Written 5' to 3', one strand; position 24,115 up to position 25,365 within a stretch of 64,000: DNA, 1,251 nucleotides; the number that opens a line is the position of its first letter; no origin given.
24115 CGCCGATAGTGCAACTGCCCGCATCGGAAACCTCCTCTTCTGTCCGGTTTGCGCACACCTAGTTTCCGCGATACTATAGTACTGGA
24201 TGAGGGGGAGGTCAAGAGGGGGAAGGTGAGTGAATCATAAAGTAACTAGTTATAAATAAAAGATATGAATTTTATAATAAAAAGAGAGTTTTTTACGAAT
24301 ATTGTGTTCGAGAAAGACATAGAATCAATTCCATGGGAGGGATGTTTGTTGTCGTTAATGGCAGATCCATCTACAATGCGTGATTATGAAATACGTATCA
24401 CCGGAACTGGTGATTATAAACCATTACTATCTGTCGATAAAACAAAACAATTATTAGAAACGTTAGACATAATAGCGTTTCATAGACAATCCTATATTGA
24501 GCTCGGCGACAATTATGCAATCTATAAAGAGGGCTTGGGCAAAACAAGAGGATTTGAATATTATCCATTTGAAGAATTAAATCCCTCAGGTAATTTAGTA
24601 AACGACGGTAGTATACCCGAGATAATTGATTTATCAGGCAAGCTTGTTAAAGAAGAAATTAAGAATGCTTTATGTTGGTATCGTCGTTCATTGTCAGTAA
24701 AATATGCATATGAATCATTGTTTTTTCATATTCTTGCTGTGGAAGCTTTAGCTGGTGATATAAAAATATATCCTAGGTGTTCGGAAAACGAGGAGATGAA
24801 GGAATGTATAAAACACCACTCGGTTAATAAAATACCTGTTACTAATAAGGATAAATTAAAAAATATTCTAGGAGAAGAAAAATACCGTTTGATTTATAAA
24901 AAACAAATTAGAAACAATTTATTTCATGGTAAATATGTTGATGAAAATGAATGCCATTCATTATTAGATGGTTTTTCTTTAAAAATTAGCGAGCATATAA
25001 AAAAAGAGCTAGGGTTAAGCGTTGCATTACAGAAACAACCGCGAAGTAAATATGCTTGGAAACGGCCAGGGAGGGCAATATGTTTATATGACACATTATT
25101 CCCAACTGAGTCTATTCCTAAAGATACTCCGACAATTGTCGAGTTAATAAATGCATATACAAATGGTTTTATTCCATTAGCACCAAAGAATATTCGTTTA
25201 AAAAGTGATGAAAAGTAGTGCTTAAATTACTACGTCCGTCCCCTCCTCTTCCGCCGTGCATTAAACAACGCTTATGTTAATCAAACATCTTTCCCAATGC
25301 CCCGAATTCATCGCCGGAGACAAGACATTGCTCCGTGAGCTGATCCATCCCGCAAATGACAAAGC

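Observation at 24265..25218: Isolated AT-rich orphan gene with a HEPN-like Rx4H motif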

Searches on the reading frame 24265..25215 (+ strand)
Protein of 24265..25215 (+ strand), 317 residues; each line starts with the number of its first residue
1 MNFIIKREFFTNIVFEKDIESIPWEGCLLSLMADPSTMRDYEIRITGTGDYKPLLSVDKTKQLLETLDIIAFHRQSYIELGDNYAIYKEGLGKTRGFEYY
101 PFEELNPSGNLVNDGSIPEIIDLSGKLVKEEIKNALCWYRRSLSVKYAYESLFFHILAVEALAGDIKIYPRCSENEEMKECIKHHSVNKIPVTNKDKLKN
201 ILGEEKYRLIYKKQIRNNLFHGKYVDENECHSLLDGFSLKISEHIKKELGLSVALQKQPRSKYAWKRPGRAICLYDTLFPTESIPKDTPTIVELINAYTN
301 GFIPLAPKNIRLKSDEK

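Call 3: search_protein_families(library=pfam, proteins=[window:24265-25215:+], max_evalue=10)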
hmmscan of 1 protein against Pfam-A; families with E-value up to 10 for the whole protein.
window:24265-25215:+ (317 aa): 0 families

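Call 4: search_protein_families(library=padloc, proteins=[window:24265-25215:+], max_evalue=10)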
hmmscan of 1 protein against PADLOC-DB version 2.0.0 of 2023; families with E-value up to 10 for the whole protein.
window:24265-25215:+ (317 aa): 0 families

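Call 5: search_protein_families(library=ncbifam, proteins=[window:24265-25215:+], max_evalue=10)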
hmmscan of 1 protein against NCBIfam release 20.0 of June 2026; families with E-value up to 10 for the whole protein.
window:24265-25215:+ (317 aa): 0 families

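Call 6: search_protein_families(library=phrogs, proteins=[window:24265-25215:+], max_evalue=10)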
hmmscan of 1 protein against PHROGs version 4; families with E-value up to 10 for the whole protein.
window:24265-25215:+ (317 aa): 1 family
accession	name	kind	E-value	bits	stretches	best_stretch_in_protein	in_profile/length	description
phrog_14248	-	unknown function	0.15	13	1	179-234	2-52/54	-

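Call 7: find_homologous_proteins(query=window:24265-25215:+, max_evalue=0.001)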
Query window:24265-25215:+ (317 aa): 1 proteins with E <= 0.001 among 1970 candidates.
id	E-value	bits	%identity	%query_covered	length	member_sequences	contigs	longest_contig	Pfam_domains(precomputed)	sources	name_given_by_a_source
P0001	1.4e-212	723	100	100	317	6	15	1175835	-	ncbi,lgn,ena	-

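Call 10: find_encoding_contigs(protein=P0001, flank=10000, max_places=10)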
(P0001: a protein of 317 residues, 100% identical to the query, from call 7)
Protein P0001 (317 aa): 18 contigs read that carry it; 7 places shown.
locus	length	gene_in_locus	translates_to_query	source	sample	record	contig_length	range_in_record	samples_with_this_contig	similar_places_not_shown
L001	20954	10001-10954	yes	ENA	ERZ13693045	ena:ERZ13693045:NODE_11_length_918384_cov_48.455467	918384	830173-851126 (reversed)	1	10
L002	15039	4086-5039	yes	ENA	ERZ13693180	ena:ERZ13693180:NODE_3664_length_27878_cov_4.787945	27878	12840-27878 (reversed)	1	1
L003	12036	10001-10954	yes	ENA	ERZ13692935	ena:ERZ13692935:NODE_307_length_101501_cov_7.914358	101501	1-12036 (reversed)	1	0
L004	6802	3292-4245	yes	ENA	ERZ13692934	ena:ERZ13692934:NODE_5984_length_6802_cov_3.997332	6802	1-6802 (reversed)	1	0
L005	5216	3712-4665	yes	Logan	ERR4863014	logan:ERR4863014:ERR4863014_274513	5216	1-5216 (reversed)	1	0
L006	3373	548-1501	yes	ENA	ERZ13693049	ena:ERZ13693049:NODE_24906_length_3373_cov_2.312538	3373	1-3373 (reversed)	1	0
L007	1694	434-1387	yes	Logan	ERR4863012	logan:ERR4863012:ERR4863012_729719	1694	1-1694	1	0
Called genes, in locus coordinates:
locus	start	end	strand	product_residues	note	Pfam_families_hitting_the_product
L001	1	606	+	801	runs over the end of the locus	PF01326:PPDK_N, PF00391:PEP-utilizers, PF02896:PEP-utilizers_C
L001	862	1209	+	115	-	-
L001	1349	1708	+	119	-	-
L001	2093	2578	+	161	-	PF20603:Bact_hydrolase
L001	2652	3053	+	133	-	-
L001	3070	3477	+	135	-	-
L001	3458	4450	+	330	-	-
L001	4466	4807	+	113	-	-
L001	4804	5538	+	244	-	-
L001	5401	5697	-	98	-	-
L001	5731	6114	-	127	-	PF00072:Response_reg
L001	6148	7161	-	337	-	PF13589:HATPase_c_3 (faint), PF00512:HisKA, PF02518:HATPase_c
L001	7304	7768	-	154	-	PF14340:DUF4395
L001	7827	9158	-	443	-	PF00266:Aminotran_5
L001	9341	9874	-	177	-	PF01066:CDP-OH_P_transf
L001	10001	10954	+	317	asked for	-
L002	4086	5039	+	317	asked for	-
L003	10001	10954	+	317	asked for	-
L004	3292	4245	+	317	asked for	-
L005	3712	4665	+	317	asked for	-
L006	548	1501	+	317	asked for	-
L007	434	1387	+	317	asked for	-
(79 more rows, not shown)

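Call 11: list_cluster_members(proteins=[P0001])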
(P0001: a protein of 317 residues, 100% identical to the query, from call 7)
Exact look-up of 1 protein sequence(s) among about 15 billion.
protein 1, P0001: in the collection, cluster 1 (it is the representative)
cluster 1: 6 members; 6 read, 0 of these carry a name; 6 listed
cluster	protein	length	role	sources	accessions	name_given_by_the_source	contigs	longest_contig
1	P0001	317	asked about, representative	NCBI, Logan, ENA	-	-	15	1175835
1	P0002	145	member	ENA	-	-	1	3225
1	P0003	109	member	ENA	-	-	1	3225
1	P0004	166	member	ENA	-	-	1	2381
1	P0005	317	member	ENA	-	-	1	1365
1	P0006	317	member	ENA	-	-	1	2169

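Call 16: search_protein_representatives(protein=window:24265-25215:+)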
Query: 317 residues. Proteins with E-value up to 0.001 (for the whole library): 30; up to 1e-10: 10; up to 1e-30: 9. The best 30 are listed.
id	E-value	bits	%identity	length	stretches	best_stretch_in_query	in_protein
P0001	4.6e-213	722.6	100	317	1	1-317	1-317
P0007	6.1e-74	265.6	41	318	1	1-313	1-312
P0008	2.6e-58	214.3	37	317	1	3-302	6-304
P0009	1.1e-52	195.7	38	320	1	1-298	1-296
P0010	1.0e-49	186.0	35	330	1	1-311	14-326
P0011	6.0e-42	160.5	34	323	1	1-301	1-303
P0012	5.5e-39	150.8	32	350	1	2-303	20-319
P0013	7.3e-33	130.7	37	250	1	75-311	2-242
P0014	2.4e-32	129.0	34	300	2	1-165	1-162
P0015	1.4e-11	60.7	30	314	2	61-278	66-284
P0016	2.0e-09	53.6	28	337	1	119-280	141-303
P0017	2.9e-09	53.1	38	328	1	136-257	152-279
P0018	6.3e-09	52.0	31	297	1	67-257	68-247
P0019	5.9e-08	48.8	34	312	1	60-245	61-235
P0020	6.5e-07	45.4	33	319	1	61-302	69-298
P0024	1.5e-06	44.2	27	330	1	131-311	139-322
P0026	4.9e-06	42.5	28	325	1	135-297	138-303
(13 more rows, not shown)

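Call 19: search_protein_families(library=pfam, alignment_id=A1, max_evalue=1)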
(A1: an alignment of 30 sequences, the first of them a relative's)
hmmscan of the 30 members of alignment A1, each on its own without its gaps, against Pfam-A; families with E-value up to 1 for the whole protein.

A. member 1, P0001 (317 aa): 0 families

B. families by the number of members that match (of 30 scanned): 18 families
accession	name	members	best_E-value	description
PF22586.1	ANCHR-like_BBOX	2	0.0012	ANCHR-like B-box zinc-binding domain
PF07989.16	Cnn_1N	1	0.0015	Centrosomin N-terminal motif 1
PF14615.11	Rsa3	1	0.0067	Ribosome-assembly protein 3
PF05643.16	GNA1162-like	1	0.029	Putative lipoprotein GNA1162-like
PF07587.16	PSD1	1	0.033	Protein of unknown function (DUF1553)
PF13656.11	RNA_pol_L_2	1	0.056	RNA polymerase Rpb3/Rpb11 dimerisation domain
PF21479.3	DIKK1-2-4_C-subdom2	1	0.058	Dickkopf-related protein 1/2/4, C-terminal subdomain 2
PF16022.11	DUF4783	1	0.068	Domain of unknown function (DUF4783)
PF01934.22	HepT-like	1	0.091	Ribonuclease HepT-like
PF13547.12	GTA_TIM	1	0.1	GTA TIM-barrel-like domain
PF07533.21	BRK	1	0.15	BRK domain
PF03264.19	Cytochrom_NNT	1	0.16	NapC/NirT cytochrome c family, N-terminal region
PF24690.1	NTCP5_P3_N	1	0.17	NTCP5/P3 N-terminal domain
PF05223.17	MecA_N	1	0.21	NTF2-like N-terminal transpeptidase domain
PF12511.13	DUF3716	1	0.22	Protein of unknown function (DUF3716)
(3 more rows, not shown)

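Call 20: search_solved_structures(query=A1, max_evalue=10, show_alignments=2)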
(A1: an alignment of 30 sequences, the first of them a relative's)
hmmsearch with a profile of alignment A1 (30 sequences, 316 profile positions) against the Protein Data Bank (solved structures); distinct sequences matched with E-value up to 10: 4.
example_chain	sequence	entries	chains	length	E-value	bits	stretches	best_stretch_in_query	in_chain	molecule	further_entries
9hxm_A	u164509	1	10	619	0.012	17.9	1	5-164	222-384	Putative bacterial antiviral defense protein Ec4ApeA from Escherichia coli strain 10434wH1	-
2w5f_A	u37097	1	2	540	0.41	12.9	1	24-101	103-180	ENDO-1,4-BETA-XYLANASE Y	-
2wys_A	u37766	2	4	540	0.41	12.9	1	24-101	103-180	ENDO-1,4-BETA-XYLANASE Y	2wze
4v6w_Cg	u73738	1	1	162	0.64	12.2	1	166-267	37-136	60S ribosomal protein L34a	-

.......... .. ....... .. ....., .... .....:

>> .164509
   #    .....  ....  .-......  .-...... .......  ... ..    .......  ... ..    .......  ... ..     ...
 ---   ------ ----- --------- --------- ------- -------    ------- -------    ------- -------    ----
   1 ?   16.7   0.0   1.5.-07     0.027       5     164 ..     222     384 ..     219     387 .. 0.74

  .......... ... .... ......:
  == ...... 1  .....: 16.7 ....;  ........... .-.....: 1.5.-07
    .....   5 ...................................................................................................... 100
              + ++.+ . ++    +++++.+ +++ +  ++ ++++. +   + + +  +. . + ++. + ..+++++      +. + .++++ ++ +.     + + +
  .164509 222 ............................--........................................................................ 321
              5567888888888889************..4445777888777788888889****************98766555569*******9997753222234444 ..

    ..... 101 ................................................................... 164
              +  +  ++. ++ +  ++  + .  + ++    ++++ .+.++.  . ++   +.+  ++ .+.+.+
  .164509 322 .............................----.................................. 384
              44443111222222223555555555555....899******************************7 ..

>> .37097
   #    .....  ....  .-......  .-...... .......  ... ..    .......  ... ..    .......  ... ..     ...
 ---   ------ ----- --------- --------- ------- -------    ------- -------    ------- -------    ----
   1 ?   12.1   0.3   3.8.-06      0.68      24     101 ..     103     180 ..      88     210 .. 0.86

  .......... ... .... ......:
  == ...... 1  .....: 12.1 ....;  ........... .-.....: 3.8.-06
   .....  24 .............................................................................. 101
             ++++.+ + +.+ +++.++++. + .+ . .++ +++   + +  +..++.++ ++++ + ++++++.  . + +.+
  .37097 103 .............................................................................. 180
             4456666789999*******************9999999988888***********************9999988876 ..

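Call 29: predict_structure(alignment_id=A1)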
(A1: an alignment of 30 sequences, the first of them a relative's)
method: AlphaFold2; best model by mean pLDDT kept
length: 317 residues; sequences in the alignment: 30
mean_pLDDT: 94.5   pTM: 0.87
mean pLDDT of the five models: 94.5, 94.5, 93.7, 92.9, 92.7
residues with pLDDT >= 90: 281; 70-90: 35; 50-70: 1; < 50: 0
segments of 3 or more residues with pLDDT < 50: none
pLDDT, mean of each block of 10 residues (from residue 1): 98 95 96 91 98 95 95 97 97 98 91 91 92 97 95 98 98 95 95 98 96 96 92 94 95 89 91 97 97 95 87 82
secondary structure, 60 per line:
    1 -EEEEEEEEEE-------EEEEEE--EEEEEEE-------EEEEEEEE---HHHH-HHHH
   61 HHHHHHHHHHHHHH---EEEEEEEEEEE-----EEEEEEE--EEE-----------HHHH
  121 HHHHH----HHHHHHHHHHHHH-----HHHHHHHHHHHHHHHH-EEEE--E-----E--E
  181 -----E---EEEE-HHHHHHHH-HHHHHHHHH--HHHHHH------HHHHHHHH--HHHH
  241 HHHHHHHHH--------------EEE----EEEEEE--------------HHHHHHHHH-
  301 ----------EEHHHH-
elements in order: E2-11 E19-24 E27-33 E41-48 H52-55 H57-74 E78-88 E94-100 E103-105 H117-125 H130-142 H148-163 E165-168 E190-193 H195-202 H204-212 H215-220 H227-234 H237-249 E264-266 E271-276 H291-299 H313-316

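Call 32: fold_search(model_id=the predicted structure, library=pdb)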
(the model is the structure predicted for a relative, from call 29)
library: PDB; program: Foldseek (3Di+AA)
matches with E <= 10: 248; with E <= 0.001: 0
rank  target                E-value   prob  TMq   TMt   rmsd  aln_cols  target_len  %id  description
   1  8twf_A                7.0e-02  0.72  0.15  0.13   7.3       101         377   15  Crystal structure of tetracycline destructase Tet(56-3) (released 2024-07-03)
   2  8twf_C                7.0e-02  0.63  0.15  0.13   8.6       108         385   15  Crystal structure of tetracycline destructase Tet(56-3) (released 2024-07-03)
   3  8twf_B                8.8e-02  0.60  0.15  0.14   8.3       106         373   14  Crystal structure of tetracycline destructase Tet(56-3) (released 2024-07-03)
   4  5tum_B                1.0e-01  0.54  0.15  0.14   8.3       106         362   13  Crystal structure of tetracycline destructase Tet(56) (released 2017-05-10)
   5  5tum_A                1.4e-01  0.51  0.15  0.14   8.3       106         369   13  Crystal structure of tetracycline destructase Tet(56) (released 2017-05-10)
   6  5tuk_B                2.1e-01  0.41  0.15  0.13   8.6       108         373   12  Crystal structure of tetracycline destructase Tet(51) (released 2017-05-10)
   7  8twf_D                2.1e-01  0.41  0.15  0.14   8.3       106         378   14  Crystal structure of tetracycline destructase Tet(56-3) (released 2024-07-03)
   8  9crq_E                2.5e-01  0.04  0.10  0.11  27.6       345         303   12  Post-targeting aCascade Type IA CRISPR-Cas Surveillance Complexes (released 2025-08-13)
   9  5tue_A                3.3e-01  0.09  0.15  0.13  19.9       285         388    9  Crystal structure of tetracycline destructase Tet(50) (released 2017-05-10)
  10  4dn9_B                3.5e-01  0.33  0.15  0.39   7.8       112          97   14  CRYSTAL STRUCTURE OF putative Antibiotic biosynthesis monooxygenase from Chloroflexus aurantiacus J-10-fl (released 2012-02-22)
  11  8gk4_B                3.5e-01  0.06  0.15  0.07  22.5       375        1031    6  Multi-drug efflux pump RE-CmeB bound with Chloramphenicol (released 2023-05-31)
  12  4n9x                  3.7e-01  0.69  0.20  0.17   5.4       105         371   10  Crystal Structure of the OCTAPRENYL-METHYL-METHOXY-BENZQ MOLECULE from Erwina carotovora subsp. atroseptica strain SCRI  (released 2013-11-20)
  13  8oz0_D                3.9e-01  0.60  0.17  0.19   7.1       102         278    6  Structure of a human 48S translation initiation complex with eIF4F and eIF4A (released 2024-02-07)
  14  8zop                  4.1e-01  0.75  0.20  0.16   4.1        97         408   12  Structure of FasV in complex with FAD (released 2025-04-02)
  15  5tuk_D                4.4e-01  0.28  0.15  0.13   9.8       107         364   13  Crystal structure of tetracycline destructase Tet(51) (released 2017-05-10)
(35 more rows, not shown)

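Call 33: find_encoding_contigs(protein=P0007, flank=10000, max_places=4)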
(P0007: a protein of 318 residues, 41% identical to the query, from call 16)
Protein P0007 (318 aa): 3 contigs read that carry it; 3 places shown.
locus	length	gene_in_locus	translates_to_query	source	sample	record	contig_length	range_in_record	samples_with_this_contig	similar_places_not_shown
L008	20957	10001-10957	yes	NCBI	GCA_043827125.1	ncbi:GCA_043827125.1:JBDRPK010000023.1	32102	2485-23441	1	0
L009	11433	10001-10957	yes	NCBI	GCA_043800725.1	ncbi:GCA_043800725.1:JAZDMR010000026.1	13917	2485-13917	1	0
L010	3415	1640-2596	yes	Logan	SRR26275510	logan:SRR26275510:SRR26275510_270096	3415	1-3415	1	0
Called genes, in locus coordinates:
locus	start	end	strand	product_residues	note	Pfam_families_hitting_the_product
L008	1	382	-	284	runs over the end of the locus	-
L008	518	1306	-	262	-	-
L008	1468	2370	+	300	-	PF02463:SMC_N (weak), PF00005:ABC_tran, PF13304:AAA_21, PF13732:DrrA1-3_C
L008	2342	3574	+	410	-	PF12679:ABC2_membrane_2, PF12698:ABC2_membrane_3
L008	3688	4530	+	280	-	-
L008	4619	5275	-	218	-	-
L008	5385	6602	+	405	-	PF25302:NADase_transloc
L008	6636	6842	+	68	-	-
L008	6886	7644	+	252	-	-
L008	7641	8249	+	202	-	PF18933:PsbP_2, PF01789:PsbP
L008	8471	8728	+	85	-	PF12728:HTH_17 (weak)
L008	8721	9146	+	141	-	PF02661:Fic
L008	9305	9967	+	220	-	-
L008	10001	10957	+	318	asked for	-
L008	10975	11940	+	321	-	-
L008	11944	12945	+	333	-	-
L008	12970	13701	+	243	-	PF01135:PCMT, PF01209:Ubie_methyltran, PF05175:MTS, PF06325:PrmA, PF13489:Methyltransf_23, PF13847:Methyltransf_31, PF08241:Methyltransf_11, PF08242:Methyltransf_12, +4 more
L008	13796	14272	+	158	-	PF20603:Bact_hydrolase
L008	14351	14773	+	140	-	-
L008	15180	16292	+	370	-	PF12704:MacB_PCD, PF02687:FtsX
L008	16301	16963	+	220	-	PF00005:ABC_tran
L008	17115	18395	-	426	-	PF00270:DEAD, PF04851:ResIII (weak), PF00271:Helicase_C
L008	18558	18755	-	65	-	PF00313:CSD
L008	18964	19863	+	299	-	PF01904:DUF72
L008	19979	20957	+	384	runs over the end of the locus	PF07690:MFS_1, PF05977:MFS_3 (faint), PF07690:MFS_1 (weak)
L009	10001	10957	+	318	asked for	-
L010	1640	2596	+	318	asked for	-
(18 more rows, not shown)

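Call 43: find_encoding_contigs(protein=P0008, flank=8000, max_places=2)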
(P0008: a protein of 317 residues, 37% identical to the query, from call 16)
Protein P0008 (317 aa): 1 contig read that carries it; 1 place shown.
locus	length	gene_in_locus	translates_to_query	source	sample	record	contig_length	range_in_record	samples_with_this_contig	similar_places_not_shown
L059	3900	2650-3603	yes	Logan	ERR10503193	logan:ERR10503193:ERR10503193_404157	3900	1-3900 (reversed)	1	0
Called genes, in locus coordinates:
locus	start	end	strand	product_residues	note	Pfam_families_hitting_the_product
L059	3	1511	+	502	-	?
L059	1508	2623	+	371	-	PF00723:Glyco_hydro_15 (faint)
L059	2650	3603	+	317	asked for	-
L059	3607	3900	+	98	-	?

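Call 44: find_encoding_contigs(protein=P0009, flank=8000, max_places=2)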
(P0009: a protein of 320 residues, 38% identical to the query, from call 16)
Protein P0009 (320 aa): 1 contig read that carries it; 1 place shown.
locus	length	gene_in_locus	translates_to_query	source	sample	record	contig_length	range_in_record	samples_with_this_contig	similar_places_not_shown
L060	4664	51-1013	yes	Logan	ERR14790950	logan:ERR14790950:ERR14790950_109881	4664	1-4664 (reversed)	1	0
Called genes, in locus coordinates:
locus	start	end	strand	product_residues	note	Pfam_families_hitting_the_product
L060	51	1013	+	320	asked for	-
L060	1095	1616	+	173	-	PF00156:Pribosyltran, PF14681:UPRTase (weak)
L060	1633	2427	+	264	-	PF01048:PNP_UDP_1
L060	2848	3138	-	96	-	PF00216:Bac_DNA_binding, PF18291:HU-HIG (weak)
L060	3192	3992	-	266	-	PF00149:Metallophos, PF13277:YmdB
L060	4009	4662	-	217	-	?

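Call 45: find_encoding_contigs(protein=P0010, flank=8000, max_places=2)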
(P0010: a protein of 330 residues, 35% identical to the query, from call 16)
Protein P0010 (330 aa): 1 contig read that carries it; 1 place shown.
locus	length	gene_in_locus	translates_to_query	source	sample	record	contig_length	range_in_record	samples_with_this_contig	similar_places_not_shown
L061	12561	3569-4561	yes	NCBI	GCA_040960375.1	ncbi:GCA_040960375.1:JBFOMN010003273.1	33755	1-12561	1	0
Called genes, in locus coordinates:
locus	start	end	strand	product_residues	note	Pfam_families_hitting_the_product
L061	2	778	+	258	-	?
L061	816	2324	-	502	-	PF01551:Peptidase_M23 (weak)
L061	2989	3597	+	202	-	PF01872:RibD_C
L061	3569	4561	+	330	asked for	-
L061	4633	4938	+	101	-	PF13376:OmdA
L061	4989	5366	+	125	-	PF07237:DUF1428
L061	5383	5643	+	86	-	PF01541:GIY-YIG, PF19266:CIS_tube (faint)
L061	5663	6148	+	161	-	PF06983:3-dmu-9_3-mt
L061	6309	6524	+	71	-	-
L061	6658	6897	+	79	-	PF04014:MazE_antitoxin (weak)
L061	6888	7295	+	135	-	PF01850:PIN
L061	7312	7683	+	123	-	PF08818:DUF1801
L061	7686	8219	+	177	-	-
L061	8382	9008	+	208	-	PF08241:Methyltransf_11, PF13649:Methyltransf_25 (weak)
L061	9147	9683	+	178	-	PF02600:DsbB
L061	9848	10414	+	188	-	PF00293:NUDIX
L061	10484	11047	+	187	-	PF07638:Sigma70_ECF (weak), PF04542:Sigma70_r2, PF08281:Sigma70_r4_2, PF04545:Sigma70_r4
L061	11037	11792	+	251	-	-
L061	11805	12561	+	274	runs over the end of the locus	-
